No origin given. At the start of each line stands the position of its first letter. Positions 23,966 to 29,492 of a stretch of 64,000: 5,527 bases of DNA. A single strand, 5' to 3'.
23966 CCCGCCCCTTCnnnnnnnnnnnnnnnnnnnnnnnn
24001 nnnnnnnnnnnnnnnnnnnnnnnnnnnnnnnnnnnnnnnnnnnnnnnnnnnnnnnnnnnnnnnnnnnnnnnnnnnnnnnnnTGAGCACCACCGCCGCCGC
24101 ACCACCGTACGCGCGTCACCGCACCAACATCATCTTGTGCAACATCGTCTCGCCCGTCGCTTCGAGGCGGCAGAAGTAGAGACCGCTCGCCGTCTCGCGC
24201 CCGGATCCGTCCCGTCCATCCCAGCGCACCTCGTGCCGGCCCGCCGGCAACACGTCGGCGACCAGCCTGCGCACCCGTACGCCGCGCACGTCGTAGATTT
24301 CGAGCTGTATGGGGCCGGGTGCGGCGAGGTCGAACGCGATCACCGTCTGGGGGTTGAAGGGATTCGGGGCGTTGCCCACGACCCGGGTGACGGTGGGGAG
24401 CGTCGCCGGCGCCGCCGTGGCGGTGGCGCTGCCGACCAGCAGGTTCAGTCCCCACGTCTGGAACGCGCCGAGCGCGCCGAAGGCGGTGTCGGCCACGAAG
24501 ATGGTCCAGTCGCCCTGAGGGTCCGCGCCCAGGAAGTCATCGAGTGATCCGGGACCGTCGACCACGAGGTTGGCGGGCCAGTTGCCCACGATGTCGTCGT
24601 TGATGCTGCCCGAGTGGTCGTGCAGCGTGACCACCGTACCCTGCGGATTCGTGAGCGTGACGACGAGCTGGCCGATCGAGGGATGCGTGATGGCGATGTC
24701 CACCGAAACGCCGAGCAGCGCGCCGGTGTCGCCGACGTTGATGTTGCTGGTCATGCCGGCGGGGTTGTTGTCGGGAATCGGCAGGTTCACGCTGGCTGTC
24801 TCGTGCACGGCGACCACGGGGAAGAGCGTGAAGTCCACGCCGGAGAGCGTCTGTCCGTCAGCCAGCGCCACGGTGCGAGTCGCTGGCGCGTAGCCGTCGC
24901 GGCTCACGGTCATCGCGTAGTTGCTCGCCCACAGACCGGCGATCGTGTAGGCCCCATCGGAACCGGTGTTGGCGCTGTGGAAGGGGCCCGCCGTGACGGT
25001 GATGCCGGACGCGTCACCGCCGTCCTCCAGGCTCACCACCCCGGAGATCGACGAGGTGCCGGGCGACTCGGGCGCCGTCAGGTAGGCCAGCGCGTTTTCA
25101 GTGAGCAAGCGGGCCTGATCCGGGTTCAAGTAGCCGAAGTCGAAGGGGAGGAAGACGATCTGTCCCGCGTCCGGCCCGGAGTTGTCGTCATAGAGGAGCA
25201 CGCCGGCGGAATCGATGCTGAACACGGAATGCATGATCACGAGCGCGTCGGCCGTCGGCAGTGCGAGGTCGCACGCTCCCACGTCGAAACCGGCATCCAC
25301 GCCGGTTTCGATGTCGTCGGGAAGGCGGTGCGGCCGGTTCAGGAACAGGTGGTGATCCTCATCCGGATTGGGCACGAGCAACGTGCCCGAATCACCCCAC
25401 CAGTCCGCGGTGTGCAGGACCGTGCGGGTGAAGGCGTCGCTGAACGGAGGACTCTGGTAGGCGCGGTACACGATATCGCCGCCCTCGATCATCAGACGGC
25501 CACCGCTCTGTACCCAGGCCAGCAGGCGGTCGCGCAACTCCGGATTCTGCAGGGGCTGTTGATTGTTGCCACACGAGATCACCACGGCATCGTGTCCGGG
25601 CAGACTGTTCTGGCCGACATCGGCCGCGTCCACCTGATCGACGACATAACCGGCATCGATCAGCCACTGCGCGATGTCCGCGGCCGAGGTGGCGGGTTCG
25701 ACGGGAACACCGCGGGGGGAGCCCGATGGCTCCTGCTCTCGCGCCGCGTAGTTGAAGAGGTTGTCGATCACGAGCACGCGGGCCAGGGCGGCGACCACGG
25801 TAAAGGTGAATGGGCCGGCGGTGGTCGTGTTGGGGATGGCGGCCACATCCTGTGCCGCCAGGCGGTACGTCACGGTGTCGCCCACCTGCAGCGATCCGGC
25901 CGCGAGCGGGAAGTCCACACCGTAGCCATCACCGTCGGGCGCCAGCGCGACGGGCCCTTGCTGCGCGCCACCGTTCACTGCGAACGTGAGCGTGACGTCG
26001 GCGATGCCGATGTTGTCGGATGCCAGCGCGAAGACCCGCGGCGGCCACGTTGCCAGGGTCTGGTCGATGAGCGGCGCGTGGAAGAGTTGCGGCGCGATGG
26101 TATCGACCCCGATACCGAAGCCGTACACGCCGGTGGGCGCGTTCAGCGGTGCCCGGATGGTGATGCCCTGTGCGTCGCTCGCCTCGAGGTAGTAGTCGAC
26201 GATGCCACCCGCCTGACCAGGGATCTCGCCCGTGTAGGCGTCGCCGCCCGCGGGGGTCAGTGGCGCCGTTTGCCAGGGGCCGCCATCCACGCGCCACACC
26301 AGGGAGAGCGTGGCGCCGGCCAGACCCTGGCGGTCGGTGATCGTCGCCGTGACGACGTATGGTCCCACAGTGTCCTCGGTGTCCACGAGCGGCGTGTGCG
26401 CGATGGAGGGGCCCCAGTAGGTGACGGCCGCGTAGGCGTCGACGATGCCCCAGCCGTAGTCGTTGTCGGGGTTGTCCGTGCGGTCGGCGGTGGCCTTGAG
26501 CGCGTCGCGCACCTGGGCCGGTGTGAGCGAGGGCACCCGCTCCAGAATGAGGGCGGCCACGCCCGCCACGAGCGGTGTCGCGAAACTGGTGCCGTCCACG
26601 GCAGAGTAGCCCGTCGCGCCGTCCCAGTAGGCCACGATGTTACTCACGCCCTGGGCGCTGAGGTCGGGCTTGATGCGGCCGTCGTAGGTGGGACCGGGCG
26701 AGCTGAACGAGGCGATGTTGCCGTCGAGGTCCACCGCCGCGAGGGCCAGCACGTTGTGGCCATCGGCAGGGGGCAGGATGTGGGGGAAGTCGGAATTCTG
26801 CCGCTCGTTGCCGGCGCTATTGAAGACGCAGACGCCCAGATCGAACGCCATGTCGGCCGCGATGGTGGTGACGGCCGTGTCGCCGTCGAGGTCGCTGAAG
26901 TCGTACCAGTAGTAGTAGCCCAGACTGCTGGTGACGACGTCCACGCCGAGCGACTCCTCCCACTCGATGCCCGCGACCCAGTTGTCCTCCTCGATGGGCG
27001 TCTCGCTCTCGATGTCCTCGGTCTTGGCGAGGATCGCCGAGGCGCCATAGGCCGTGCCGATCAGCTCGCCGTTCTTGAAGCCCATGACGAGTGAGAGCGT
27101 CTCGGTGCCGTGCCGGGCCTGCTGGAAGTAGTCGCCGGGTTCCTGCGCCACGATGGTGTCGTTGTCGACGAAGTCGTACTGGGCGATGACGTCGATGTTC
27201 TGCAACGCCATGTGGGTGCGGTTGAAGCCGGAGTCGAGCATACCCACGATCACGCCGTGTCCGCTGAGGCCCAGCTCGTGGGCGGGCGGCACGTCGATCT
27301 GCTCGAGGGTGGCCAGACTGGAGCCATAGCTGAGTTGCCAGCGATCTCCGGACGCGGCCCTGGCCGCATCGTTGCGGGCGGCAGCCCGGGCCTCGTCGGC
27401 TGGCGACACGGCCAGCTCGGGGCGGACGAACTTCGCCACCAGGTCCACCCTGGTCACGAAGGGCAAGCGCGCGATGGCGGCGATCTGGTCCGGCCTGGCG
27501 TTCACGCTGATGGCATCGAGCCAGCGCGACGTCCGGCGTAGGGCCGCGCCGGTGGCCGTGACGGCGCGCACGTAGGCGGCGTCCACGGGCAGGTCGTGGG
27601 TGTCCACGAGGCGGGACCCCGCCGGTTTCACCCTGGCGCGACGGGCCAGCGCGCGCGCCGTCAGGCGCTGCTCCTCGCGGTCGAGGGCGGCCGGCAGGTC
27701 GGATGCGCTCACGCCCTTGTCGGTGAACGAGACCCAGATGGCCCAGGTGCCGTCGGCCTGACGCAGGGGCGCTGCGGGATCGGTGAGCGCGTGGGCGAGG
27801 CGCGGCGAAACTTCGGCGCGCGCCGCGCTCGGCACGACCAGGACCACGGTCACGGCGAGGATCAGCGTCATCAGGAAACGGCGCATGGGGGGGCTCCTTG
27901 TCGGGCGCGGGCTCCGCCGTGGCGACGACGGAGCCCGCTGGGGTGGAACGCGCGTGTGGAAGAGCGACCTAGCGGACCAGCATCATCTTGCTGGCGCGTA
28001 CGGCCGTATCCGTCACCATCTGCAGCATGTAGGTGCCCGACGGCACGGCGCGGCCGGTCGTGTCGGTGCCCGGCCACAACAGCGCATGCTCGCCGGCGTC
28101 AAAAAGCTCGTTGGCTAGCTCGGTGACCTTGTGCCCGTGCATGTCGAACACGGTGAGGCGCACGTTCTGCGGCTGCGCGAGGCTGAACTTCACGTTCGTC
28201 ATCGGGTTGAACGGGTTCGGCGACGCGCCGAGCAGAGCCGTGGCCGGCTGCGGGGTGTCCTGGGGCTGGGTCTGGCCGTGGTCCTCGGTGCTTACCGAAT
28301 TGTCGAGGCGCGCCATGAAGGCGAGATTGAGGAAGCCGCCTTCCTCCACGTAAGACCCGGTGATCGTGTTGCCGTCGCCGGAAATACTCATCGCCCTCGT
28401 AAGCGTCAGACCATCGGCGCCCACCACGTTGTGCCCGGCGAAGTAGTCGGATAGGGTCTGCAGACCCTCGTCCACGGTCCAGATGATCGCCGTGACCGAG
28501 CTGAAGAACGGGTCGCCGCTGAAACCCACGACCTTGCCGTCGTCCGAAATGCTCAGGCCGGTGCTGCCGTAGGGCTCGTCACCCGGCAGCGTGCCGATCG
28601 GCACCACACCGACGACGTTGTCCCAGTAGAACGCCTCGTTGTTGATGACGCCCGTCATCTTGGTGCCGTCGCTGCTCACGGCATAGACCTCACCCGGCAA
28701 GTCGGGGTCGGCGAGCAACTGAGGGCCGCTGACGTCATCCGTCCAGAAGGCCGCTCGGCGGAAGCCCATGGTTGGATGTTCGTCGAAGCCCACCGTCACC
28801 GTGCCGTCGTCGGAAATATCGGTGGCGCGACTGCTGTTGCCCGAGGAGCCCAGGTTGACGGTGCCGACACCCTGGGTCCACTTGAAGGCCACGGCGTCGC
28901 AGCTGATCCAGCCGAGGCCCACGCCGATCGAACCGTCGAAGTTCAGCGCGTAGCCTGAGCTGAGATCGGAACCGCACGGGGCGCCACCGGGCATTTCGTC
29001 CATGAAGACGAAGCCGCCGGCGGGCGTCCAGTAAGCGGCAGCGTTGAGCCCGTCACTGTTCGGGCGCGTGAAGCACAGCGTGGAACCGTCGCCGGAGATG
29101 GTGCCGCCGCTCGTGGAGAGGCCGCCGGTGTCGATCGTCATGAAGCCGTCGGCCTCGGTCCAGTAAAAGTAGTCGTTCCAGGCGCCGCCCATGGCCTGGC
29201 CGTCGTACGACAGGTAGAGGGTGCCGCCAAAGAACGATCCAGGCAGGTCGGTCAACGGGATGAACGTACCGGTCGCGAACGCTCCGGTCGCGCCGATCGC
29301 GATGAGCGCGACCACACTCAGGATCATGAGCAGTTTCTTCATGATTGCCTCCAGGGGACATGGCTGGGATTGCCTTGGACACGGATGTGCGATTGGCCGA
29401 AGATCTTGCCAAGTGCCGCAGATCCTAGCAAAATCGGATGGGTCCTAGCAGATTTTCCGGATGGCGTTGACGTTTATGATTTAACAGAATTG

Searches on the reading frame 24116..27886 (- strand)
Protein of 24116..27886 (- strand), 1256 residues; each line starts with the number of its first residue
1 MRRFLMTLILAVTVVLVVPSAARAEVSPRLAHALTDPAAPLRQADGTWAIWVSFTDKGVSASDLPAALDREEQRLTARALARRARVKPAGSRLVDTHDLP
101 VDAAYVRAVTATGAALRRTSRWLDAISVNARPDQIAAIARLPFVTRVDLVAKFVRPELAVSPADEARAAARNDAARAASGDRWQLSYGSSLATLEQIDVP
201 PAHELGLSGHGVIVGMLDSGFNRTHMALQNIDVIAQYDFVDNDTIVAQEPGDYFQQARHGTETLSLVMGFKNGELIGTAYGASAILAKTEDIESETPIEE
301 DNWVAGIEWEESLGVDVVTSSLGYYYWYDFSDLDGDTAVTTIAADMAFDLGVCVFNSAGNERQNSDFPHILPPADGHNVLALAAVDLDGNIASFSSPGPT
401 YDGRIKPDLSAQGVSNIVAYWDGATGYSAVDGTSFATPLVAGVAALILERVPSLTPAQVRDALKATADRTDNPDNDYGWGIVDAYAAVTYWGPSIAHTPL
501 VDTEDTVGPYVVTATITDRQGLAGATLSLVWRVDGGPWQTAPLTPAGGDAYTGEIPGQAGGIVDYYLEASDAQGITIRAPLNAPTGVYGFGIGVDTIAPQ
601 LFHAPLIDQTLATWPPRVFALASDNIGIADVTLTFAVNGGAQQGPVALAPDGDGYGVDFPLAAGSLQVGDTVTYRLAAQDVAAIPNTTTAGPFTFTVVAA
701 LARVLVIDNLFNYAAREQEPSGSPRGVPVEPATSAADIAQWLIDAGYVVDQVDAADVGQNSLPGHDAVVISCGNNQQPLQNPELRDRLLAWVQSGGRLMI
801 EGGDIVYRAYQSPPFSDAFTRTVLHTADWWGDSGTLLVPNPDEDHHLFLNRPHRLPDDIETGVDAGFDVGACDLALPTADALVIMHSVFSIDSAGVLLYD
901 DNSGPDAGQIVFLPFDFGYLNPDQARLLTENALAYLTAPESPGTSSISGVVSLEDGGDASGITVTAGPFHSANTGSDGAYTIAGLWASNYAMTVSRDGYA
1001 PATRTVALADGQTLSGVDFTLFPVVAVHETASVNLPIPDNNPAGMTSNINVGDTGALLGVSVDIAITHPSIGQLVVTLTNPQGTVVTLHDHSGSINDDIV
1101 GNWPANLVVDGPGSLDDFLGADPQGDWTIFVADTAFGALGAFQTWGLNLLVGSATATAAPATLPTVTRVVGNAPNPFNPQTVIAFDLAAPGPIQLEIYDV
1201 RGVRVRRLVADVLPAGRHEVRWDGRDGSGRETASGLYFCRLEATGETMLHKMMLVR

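Call 36: search_protein_families(library=pfam, proteins=[window:24116-27886:-], max_evalue=0.001)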
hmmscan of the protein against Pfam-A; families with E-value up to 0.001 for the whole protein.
window:24116-27886:- (1256 aa): 6 families
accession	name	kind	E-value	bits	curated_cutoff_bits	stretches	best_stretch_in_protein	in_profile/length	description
PF00082.27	Peptidase_S8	-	9.4e-42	143.7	21.8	1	209-480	1-288/288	Subtilase family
PF01483.27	P_proprotein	-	5.2e-14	52.6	21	1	1060-1149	4-86/86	Proprotein convertase P-domain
PF13620.12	CarboxypepD_reg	-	4.9e-12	46.5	32.3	1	946-1021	1-81/82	Carboxypeptidase regulatory-like domain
PF13860.13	FlgD_ig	-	5e-10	39.7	27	1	1182-1244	11-76/79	FlgD Ig-like domain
PF14258.12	DUF4350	-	0.00052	20.8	30.4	0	738-842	12-102/181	Domain of unknown function (DUF4350)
PF13715.12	CarbopepD_reg_2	-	0.00092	19.6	32.2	0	947-1014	1-70/88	CarboxypepD_reg-like domain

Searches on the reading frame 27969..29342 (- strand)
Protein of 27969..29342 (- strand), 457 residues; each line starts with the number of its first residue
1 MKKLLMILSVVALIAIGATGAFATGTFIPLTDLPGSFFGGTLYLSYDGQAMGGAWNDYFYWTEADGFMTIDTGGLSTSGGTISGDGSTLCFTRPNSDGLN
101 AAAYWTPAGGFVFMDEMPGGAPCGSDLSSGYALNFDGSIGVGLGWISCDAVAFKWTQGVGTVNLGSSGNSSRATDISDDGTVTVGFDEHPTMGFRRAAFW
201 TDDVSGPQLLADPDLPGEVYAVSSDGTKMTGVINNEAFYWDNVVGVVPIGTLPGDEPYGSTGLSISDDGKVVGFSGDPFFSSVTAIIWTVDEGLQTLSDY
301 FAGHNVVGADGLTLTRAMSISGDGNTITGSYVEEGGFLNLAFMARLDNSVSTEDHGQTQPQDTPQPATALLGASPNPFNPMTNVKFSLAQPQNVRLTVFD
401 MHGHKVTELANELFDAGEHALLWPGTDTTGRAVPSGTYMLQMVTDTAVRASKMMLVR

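Call 36: search_protein_families(library=pfam, proteins=[window:27969-29342:-], max_evalue=0.001)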
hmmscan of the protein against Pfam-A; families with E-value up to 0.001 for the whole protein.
window:27969-29342:- (457 aa): 2 families
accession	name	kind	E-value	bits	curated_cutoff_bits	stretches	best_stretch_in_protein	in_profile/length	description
PF13860.13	FlgD_ig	-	5.7e-07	29.9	27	1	384-446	14-77/79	FlgD Ig-like domain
PF18962.6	Por_Secre_tail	-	0.00073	20.2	27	0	375-452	3-72/75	Secretion system C-terminal sorting domain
